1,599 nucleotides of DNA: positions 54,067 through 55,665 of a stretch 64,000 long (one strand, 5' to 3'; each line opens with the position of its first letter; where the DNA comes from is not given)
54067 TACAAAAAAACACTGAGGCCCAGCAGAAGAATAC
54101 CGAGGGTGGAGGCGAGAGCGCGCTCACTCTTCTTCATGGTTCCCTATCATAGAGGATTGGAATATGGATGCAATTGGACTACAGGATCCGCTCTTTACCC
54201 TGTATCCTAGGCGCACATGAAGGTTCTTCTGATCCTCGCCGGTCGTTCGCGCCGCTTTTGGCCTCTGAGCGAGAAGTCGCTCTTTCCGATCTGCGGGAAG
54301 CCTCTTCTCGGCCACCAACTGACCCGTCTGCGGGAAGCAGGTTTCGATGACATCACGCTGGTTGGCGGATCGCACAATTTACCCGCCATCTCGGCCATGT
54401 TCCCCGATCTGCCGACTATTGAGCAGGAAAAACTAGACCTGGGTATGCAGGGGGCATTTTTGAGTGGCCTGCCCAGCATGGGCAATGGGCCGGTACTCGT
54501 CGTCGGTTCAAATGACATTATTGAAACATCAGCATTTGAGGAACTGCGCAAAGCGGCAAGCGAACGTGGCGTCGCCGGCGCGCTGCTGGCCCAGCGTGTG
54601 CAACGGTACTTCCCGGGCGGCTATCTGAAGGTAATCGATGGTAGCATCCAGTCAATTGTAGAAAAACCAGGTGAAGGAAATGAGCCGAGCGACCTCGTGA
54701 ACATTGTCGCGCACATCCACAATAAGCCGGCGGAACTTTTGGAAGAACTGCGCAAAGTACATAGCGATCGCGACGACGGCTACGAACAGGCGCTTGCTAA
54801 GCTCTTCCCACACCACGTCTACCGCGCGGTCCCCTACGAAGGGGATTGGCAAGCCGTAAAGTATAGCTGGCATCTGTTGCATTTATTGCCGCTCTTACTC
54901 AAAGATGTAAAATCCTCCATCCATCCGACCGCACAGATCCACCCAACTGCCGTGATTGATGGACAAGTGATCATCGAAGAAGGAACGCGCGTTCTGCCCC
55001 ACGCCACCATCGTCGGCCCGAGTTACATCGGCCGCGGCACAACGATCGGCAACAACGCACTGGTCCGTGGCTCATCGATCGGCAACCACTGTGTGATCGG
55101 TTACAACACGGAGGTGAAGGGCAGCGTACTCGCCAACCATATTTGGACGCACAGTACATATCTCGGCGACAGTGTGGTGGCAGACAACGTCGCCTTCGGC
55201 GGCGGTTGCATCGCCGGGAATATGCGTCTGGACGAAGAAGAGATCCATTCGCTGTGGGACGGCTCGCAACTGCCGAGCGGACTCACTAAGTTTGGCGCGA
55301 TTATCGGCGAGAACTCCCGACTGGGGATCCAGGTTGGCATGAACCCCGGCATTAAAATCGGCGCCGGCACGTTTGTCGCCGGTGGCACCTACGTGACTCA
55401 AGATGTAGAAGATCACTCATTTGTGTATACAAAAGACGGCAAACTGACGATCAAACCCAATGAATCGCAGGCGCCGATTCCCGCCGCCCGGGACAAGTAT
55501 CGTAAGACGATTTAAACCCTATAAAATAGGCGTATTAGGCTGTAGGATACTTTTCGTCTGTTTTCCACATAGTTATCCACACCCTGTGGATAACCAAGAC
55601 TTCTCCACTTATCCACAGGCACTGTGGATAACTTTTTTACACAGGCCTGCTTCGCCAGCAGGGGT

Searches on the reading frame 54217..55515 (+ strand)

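Call 34: search_protein_families(library=pfam, proteins=[window:54217-55515:+], max_evalue=0.001)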
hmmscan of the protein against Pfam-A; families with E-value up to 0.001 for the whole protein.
window:54217-55515:+ (432 aa): 5 families
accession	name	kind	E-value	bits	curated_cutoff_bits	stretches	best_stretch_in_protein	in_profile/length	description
PF00132.30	Hexapep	-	3.7e-16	58.5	27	3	360-394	1-35/36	Bacterial transferase hexapeptide (six repeats)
PF12804.13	NTP_transf_3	-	8.3e-14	52.5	27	1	5-161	2-128/160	MobA-like NTP transferase domain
PF25084.1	LbH_EIF2B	-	9.8e-13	48.5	54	1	259-332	12-86/105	EIF2B subunit epsilon LbH domain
PF00483.29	NTP_transferase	-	9.1e-12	45.5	21.2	1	5-196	4-210/245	Nucleotidyl transferase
PF14602.12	Hexapep_2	-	0.00018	21.6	27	1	361-395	2-34/34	Hexapeptide repeat of succinyl-transferase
